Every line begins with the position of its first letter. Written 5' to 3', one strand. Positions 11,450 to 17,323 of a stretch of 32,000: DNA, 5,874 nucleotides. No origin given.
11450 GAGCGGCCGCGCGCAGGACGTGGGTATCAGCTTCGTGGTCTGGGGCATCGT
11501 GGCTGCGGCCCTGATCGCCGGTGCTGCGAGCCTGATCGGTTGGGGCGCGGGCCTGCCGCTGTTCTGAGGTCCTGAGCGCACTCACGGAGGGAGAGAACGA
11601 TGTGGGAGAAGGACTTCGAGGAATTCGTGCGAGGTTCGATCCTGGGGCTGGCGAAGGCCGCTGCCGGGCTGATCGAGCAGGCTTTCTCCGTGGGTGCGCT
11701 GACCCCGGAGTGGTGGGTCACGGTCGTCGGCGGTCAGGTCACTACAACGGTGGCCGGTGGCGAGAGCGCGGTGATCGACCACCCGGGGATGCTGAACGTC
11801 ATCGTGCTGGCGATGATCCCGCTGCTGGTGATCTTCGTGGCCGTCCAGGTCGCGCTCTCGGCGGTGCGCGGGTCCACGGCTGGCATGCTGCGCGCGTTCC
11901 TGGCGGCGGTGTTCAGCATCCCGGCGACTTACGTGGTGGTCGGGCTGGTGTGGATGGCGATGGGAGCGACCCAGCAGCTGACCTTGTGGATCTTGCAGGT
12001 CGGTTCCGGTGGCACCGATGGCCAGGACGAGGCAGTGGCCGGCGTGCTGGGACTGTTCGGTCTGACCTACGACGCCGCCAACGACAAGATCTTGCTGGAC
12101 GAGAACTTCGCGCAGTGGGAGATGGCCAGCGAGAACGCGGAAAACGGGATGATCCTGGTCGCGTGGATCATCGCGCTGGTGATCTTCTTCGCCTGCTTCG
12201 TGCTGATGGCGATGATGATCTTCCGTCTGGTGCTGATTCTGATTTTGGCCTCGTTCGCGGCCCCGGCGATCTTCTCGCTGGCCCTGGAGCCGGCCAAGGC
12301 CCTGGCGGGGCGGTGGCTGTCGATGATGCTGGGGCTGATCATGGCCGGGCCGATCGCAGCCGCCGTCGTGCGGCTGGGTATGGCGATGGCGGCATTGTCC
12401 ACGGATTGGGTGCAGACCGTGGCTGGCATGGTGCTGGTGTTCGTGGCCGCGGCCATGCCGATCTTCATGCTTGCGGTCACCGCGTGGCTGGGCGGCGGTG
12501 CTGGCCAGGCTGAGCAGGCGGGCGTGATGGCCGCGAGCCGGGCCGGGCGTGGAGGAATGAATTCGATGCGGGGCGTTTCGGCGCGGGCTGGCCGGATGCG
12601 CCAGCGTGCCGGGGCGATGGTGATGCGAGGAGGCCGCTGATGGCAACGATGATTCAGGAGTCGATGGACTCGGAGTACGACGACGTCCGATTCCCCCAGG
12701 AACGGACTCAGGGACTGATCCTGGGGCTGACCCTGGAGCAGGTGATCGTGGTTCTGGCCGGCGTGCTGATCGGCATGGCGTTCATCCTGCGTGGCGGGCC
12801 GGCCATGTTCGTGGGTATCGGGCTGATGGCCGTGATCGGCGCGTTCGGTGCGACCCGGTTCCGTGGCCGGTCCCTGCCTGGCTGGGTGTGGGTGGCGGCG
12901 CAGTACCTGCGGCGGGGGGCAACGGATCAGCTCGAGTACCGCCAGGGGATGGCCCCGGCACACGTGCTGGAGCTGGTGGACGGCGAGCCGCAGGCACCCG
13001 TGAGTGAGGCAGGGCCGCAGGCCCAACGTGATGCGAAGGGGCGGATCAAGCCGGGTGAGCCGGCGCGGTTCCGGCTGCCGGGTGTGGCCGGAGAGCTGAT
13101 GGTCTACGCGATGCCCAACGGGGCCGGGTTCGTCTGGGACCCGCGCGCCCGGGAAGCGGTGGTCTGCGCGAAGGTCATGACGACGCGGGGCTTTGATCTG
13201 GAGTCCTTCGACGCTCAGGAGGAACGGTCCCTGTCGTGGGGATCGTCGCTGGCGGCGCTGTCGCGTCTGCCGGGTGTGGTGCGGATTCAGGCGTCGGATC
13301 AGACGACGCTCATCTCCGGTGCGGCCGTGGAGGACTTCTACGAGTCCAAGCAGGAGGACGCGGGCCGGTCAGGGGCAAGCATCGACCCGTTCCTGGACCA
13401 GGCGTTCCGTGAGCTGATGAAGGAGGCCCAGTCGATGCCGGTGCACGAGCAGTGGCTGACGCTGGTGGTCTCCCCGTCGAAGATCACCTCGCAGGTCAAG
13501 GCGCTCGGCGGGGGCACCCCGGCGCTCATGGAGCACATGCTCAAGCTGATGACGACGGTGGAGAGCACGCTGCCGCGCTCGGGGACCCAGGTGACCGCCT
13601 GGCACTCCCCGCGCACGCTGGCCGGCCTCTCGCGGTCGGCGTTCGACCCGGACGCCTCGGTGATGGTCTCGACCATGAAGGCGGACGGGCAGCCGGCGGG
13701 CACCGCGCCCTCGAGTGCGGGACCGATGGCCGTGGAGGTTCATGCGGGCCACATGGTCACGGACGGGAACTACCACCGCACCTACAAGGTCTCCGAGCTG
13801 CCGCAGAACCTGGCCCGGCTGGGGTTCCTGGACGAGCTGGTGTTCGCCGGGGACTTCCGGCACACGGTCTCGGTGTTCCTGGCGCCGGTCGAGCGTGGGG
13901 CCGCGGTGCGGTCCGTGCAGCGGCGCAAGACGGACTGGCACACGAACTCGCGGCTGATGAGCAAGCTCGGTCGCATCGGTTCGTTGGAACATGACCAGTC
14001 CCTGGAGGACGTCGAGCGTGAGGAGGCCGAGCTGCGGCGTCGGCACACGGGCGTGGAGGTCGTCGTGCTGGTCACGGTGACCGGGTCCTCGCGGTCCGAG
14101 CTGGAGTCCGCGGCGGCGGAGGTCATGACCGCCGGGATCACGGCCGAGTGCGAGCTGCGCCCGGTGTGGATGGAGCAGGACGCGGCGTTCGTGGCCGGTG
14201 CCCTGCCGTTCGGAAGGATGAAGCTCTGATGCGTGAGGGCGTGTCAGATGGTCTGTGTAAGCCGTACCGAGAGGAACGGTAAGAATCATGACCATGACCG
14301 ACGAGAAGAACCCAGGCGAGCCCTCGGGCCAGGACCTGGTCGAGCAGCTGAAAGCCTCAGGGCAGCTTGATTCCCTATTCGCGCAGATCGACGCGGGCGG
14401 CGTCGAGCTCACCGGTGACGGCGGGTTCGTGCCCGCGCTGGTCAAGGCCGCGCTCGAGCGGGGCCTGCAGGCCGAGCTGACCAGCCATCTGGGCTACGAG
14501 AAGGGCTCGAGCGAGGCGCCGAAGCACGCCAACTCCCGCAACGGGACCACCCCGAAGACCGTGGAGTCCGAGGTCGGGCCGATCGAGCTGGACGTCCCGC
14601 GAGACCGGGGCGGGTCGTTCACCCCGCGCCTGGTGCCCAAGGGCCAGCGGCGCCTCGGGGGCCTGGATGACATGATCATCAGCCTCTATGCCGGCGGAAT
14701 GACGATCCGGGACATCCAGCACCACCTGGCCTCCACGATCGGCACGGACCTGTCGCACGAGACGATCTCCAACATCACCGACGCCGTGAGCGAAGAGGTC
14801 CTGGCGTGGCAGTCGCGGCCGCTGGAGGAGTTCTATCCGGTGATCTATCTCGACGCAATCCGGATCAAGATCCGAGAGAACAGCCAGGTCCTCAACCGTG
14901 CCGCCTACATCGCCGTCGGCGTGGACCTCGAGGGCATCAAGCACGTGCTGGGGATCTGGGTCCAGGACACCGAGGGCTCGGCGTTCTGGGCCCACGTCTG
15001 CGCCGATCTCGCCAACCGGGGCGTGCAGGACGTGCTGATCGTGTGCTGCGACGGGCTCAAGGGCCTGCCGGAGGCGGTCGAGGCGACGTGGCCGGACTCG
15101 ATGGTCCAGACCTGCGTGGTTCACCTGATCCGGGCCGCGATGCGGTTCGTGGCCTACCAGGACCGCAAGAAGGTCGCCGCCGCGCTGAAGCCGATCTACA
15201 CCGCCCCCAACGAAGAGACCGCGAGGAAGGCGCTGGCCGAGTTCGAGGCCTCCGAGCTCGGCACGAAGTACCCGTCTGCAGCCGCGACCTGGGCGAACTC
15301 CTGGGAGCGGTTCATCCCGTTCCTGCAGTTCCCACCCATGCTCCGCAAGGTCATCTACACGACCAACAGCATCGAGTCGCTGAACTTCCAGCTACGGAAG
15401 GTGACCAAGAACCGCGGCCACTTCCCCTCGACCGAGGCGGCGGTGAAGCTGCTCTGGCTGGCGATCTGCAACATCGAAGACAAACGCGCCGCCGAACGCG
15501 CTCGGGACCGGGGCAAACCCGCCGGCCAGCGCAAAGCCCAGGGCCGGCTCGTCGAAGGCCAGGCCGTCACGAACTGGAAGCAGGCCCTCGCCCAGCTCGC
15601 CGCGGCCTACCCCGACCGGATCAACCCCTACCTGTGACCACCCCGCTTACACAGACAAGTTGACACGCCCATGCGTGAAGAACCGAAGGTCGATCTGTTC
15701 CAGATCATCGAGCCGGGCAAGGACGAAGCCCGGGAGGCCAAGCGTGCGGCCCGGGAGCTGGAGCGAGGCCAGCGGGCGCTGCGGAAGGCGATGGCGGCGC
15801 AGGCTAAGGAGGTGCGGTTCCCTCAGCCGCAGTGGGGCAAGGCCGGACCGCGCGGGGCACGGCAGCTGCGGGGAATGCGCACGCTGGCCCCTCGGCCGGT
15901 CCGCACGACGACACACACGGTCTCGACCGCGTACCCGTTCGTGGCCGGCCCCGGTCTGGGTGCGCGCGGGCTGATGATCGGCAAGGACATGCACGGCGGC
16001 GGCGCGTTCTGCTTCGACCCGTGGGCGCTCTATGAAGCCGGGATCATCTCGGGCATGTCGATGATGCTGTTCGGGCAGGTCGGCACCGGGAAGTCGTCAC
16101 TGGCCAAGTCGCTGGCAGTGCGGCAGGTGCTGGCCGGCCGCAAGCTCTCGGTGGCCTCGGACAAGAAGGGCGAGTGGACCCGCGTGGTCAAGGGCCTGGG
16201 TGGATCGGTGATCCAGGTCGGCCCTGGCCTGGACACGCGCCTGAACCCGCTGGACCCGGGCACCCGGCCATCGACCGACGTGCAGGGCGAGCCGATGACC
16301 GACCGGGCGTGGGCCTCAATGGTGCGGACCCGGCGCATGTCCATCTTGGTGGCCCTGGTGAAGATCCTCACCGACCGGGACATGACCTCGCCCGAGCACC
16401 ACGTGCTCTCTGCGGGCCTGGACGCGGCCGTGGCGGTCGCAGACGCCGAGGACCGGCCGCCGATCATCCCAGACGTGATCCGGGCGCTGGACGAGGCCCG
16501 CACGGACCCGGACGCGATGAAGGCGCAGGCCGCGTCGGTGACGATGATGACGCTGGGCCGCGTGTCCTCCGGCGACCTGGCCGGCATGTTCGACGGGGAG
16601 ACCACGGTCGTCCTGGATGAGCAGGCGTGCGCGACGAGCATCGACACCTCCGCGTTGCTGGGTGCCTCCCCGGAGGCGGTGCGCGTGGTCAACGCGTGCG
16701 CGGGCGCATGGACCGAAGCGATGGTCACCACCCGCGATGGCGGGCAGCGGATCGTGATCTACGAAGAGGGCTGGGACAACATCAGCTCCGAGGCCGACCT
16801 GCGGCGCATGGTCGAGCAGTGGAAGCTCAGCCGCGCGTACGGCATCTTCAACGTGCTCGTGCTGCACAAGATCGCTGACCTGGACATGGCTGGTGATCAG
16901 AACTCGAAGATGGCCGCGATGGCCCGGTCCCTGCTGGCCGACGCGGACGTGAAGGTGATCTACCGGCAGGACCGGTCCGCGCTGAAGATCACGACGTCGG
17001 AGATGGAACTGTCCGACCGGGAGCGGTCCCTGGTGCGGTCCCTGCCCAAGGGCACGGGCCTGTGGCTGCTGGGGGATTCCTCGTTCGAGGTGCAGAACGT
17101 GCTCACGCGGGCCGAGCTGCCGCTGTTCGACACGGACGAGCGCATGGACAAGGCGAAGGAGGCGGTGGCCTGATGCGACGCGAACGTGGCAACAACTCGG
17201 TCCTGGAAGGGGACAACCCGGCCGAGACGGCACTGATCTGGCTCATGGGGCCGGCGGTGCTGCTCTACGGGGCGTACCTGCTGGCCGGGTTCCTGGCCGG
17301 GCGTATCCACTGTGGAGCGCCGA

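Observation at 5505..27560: Island at tRNA-Asn: T4SS-type actinobacterial conjugative element with no recognisable relaxase and no tRNA-proximal integrase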

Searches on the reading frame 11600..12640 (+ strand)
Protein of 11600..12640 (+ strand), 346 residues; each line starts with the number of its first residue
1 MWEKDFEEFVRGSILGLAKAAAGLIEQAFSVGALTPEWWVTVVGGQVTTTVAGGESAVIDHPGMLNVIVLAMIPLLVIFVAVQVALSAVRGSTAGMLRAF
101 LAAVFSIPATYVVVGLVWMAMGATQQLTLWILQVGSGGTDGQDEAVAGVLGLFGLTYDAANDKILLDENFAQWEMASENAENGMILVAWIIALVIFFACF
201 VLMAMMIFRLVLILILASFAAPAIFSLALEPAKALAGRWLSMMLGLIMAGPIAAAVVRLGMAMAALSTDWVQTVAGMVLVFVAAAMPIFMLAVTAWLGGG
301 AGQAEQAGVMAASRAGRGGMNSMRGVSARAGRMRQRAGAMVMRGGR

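Call 7: search_protein_families(library=pfam, proteins=[window:11600-12640:+], max_evalue=0.01)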
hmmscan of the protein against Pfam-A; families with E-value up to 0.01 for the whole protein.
window:11600-12640:+ (346 aa): 1 family
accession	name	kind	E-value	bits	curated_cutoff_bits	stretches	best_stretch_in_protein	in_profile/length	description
PF04610.19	TrbL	-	0.00063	20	25.9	1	75-292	3-212/215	TrbL/VirB6 plasmid conjugal transfer protein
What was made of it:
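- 11600..12640 (+): TrbL/VirB6-like membrane protein (346 aa). Pfam TrbL, E 6e-4, below the cut-off (call 7).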

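Call 13: search_protein_families(library=ncbifam, proteins=[window:11600-12640:+], max_evalue=0.01)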
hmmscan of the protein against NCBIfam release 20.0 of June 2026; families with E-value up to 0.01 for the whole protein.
window:11600-12640:+ (346 aa): 0 families

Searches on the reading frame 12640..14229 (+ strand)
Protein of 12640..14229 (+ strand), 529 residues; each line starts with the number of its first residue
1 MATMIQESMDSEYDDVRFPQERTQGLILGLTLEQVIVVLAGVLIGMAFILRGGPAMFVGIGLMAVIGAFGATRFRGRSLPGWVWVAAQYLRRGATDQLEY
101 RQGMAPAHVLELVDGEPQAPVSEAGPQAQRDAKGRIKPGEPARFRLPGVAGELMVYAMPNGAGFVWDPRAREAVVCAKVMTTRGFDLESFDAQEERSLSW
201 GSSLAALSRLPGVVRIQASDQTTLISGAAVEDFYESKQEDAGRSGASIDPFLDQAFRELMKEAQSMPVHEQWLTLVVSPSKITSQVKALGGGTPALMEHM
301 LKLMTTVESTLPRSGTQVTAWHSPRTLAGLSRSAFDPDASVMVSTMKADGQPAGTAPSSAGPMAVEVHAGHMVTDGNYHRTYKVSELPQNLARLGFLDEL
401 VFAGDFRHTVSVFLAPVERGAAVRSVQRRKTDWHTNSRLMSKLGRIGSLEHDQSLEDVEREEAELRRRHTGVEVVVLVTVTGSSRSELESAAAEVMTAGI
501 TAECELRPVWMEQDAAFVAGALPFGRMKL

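Call 7: search_protein_families(library=pfam, proteins=[window:12640-14229:+], max_evalue=0.01)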
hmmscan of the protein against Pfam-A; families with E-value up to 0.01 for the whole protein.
window:12640-14229:+ (529 aa): 1 family
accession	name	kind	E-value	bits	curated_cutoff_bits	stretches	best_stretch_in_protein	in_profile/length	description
PF12666.12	PrgI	-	0.0023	18.9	27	1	26-89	13-81/91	PrgI family protein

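Call 13: search_protein_families(library=ncbifam, proteins=[window:12640-14229:+], max_evalue=0.01)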
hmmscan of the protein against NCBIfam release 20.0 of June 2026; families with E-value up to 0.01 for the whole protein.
window:12640-14229:+ (529 aa): 3 families
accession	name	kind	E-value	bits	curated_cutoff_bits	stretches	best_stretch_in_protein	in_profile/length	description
NF042935.1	SCO6880_fam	subfamily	1.1e-67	229.1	60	2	139-525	96-476/477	SCO6880 family protein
NF045971.1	conju_CD1110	equivalog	1.7e-06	26.6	325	1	361-528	192-365/752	VirB4-like conjugal transfer ATPase, CD1110 family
TIGR03923.1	T7SS_EccE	equivalog_domain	3.3e-06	26.3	108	1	30-118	3-85/344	type VII secretion protein EccE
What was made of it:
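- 12640..14229 (+): SCO6880-family protein (529 aa), equivalent to the N-terminal half of VirB4. It also matches positions 192-365 of a VirB4 model (call 13).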

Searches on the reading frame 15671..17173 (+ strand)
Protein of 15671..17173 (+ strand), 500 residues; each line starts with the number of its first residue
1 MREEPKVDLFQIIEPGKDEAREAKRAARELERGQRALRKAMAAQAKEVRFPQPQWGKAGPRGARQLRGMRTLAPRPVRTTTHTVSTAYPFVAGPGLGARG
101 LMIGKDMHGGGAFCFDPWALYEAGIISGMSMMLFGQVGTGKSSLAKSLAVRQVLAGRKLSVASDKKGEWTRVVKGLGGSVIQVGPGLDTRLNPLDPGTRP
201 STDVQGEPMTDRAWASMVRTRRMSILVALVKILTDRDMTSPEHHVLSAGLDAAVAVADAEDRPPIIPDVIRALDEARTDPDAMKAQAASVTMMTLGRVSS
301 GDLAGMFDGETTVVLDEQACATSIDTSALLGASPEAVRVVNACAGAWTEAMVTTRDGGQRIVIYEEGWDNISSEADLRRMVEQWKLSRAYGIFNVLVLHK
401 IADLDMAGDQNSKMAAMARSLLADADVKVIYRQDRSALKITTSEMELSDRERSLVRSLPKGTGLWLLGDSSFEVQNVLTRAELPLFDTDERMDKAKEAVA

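Call 7: search_protein_families(library=pfam, proteins=[window:15671-17173:+], max_evalue=0.01)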
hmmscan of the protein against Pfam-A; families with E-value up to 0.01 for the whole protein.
window:15671-17173:+ (500 aa): 1 family
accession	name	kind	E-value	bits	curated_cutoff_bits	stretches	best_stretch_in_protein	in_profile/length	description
PF10412.15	TrwB_AAD_bind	-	0.0051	16.2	20.5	0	130-195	17-72/387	Type IV secretion-system coupling protein DNA-binding domain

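Call 13: search_protein_families(library=ncbifam, proteins=[window:15671-17173:+], max_evalue=0.01)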
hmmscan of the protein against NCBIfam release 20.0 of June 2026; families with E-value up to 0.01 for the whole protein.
window:15671-17173:+ (500 aa): 4 families
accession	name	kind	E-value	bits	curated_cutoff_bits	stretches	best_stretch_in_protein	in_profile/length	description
NF045975.1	VirB4_plasma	equivalog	5.2e-14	50.9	590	1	78-200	468-586/894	Mbov_0397 family ICE element conjugal transfer ATPase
NF045971.1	conju_CD1110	equivalog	2.2e-13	49.4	325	1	132-476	419-736/752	VirB4-like conjugal transfer ATPase, CD1110 family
TIGR02746.1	TraC-F-type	equivalog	5.8e-08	31.1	567.05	1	113-461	419-739/800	type IV secretion system protein TraC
TIGR00929.1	VirB4_CagE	subfamily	1.6e-07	29.9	643.1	1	132-462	441-731/792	VirB4 family type IV secretion/conjugal transfer ATPase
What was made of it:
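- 15671..17173 (+): VirB4 C-terminal-type ATPase (500 aa). The ORF is intact, but the IS separates it from its upstream gene. Sub-threshold hits to four VirB4 models (call 13).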

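Call 32: find_related_loci(query=A2, collection=genome_contigs, flank=10000)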
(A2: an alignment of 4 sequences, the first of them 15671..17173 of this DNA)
Query A2 (500 aa) in genome_contigs; peptide patterns used: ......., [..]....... (x = any residue, [..] = any of these).
115 stretches matched a pattern; 12 encode a relative of the query (tblastn E <= 1e-3); 12 distinct loci.
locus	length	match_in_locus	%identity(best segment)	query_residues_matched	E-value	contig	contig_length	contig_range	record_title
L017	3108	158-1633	80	9-500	0e+0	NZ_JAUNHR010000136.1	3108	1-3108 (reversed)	MAG: Micrococcus sp. isolate S28M_Sa_42 NODE_7309_length_3108_cov_7.689158, whole genome shotgun sequence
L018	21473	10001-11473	78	4-494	0e+0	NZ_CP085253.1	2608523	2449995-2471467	Micrococcus antarcticus strain ABH-515 chromosome, complete genome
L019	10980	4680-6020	71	47-493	0e+0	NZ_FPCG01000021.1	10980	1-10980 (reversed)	Micrococcus terreus strain CGMCC 1.7054, whole genome shotgun sequence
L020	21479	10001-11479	65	6-500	0e+0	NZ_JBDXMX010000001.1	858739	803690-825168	Citricoccus nitrophenolicus strain XS13 Scaffold1, whole genome shotgun sequence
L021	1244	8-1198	73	96-492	0e+0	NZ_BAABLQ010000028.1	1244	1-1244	Citricoccus nitrophenolicus strain JCM 19111 sequence28, whole genome shotgun sequence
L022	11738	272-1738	63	4-492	0e+0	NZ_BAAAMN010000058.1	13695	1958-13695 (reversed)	Yaniella flava strain JCM 13595 sequence058, whole genome shotgun sequence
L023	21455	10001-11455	66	6-492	0e+0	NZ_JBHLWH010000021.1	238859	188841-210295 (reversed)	Citricoccus parietis strain CCM 7609 platanus_K_default_21, whole genome shotgun sequence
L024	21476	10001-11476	60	4-496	0e+0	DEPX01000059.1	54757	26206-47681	MAG TPA_asm: Micrococcaceae bacterium UBA3381 UBA3381_contig_513, whole genome shotgun sequence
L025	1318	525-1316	98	1-264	0e+0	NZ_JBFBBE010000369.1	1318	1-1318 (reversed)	Streptomyces sp. NPDC051172 NPDC051172_28_D3.ctg-0369, whole genome shotgun sequence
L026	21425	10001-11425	49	17-499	4e-139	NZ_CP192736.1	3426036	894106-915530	Glutamicibacter uratoxydans strain ZF50 chromosome, complete genome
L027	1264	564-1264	96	1-234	5e-128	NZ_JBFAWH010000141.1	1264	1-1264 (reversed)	Streptomyces sp. NPDC052101 NPDC052101_146_C6.ctg-0141, whole genome shotgun sequence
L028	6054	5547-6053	77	1-169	2e-78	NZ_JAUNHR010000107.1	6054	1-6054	MAG: Micrococcus sp. isolate S28M_Sa_42 NODE_3488_length_6054_cov_7.706951, whole genome shotgun sequence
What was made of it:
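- Only 12 loci were found among species representatives, although that scan relied on two exact peptide patterns (call 32).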

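Call 56: search_protein_families(library=pfam, proteins=[L018:16696-18753:+, L018:19193-20482:-, L018:20436-21473:+, L024:15990-16589:-, L024:16828-18582:+, L024:18627-19244:-, L026:15785-16624:-, L026:19230-19907:+, L026:20117-20641:+, L023:15821-16756:+], max_evalue=0.001)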
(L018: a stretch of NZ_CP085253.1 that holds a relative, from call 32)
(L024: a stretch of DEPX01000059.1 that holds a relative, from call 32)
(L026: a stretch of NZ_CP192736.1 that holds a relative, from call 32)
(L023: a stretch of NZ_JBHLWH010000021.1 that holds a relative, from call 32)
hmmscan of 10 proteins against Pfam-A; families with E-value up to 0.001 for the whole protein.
L018:16696-18753:+ (685 aa): 7 families
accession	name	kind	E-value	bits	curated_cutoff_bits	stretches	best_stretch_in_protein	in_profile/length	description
PF04851.21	ResIII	-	4.2e-28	98.8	22.5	1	85-254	3-164/164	Type III restriction enzyme, res subunit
PF00271.37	Helicase_C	-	7.4e-11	42.7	23.5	1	346-442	12-108/110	Helicase conserved C-terminal domain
PF00270.35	DEAD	-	3.2e-10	40.4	26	1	90-253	4-161/167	DEAD/DEAH box helicase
PF00376.29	MerR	-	1.2e-08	35.1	28.2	1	10-47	1-38/38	MerR family regulatory protein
PF12728.13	HTH_17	-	3.1e-07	31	27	1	8-48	1-40/51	Helix-turn-helix domain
PF13411.12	MerR_1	-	6.8e-06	26.5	21.6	1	10-56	2-47/69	MerR HTH family regulatory protein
PF18766.7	SWI2_SNF2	-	8.7e-06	26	26.7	1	190-285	92-191/221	SWI2/SNF2 ATPase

L018:19193-20482:- (429 aa): 3 families
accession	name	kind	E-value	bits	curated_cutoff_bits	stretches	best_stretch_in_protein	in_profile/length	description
PF01610.23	DDE_Tnp_ISL3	-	7.3e-56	190.1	23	1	165-419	1-240/240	Transposase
PF13542.12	HTH_Tnp_ISL3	-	4e-09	36.3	27.4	1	99-148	1-48/51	Helix-turn-helix domain of transposase family ISL3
PF14690.11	Zn_ribbon_ISL3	-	6e-09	36.6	25.5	1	46-92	3-47/47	zinc-finger of transposase IS204/IS1001/IS1096/IS1165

L018:20436-21473:+ (346 aa): 0 families

L024:15990-16589:- (199 aa): 3 families
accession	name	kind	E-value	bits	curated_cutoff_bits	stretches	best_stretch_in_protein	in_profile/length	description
PF00239.26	Resolvase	-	1.3e-37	129.5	23.3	1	13-149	2-145/145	Resolvase, N terminal domain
PF02796.21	HTH_7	-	4.7e-08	33.5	23.8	1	154-188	5-39/45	Helix-turn-helix domain of resolvase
PF13384.12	HTH_23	-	0.00077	19.6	24.6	0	165-196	13-43/50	Homeodomain-like domain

L024:16828-18582:+ (584 aa): 23 families
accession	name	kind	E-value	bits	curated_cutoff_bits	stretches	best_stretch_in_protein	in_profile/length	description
PF00005.33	ABC_tran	-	3.5e-47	160.9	25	2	40-213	2-137/137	ABC transporter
PF13304.12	AAA_21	-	4.8e-16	60.1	27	0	184-216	237-272/304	AAA domain, putative AbiEii toxin, Type IV TA system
PF13555.12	AAA_29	-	8.6e-10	38.7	27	1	408-435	15-43/61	P-loop containing region of AAA domain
PF13476.12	AAA_23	-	6.3e-08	33.9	27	0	40-70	13-40/201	AAA domain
PF13191.12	AAA_16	-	3.1e-07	31.5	32.6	0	51-229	26-158/167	AAA ATPase domain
PF12848.13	ABC_tran_Xtn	-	4.8e-07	30.2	25.9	1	272-370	5-77/85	ABC transporter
PF02463.25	SMC_N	-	6.7e-07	29.4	40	0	31-77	11-52/220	RecF/RecN/SMC N terminal domain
PF13401.12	AAA_22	-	1e-06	29.5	27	0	418-449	8-33/130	AAA domain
PF20720.3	nSTAND3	-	2.7e-06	27.6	27.2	0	35-88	3-54/155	Novel STAND NTPase 3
PF03193.22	RsgA_GTPase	-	6.9e-06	26.4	30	0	36-80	94-137/174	RsgA GTPase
PF05729.18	NACHT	-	2.1e-05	24.9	26.7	0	417-440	2-25/167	NACHT domain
PF13604.12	AAA_30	-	4.8e-05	23.6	27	0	49-111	18-77/191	AAA domain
PF25199.1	nSTAND_NTPase5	-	6.1e-05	23.3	34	0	51-87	43-80/145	Novel STAND NTPase 5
PF00004.35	AAA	-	0.00011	23.1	21.2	0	418-440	1-23/131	ATPase family associated with various cellular activities (AAA)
PF00910.28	RNA_helicase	-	0.00012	22.9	21.5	0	419-444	2-27/105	RNA helicase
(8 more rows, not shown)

L024:18627-19244:- (205 aa): 3 families
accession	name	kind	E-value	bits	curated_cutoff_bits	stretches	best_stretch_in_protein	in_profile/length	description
PF00239.26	Resolvase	-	1.7e-45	155.1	23.3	1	3-142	2-144/145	Resolvase, N terminal domain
PF02796.21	HTH_7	-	6.1e-05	23.5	23.8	1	145-185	1-40/45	Helix-turn-helix domain of resolvase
PF13551.12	HTH_29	-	9.3e-05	22.9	28.1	0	158-187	6-33/64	Winged helix-turn helix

L026:15785-16624:- (279 aa): 3 families
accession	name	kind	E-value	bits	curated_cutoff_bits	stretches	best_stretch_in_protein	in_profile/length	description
PF13683.12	rve_3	-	9.2e-23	80.2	26.5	1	198-263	2-67/67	Integrase core domain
PF00665.32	rve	-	1e-14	55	32.6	1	113-209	4-102/102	Integrase core domain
PF13276.12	HTH_21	-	8.4e-08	32.8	28.1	1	34-94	3-60/60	HTH-like domain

L026:19230-19907:+ (225 aa): 1 family
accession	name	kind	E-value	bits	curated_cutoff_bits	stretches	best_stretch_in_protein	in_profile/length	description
PF00436.31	SSB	-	2.3e-11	44.1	26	1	35-136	5-102/104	Single-strand binding protein family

L026:20117-20641:+ (174 aa): 0 families

L023:15821-16756:+ (311 aa): 1 family
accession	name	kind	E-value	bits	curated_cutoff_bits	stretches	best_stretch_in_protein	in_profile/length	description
PF00436.31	SSB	-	1.5e-13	51.1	26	1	145-245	5-102/104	Single-strand binding protein family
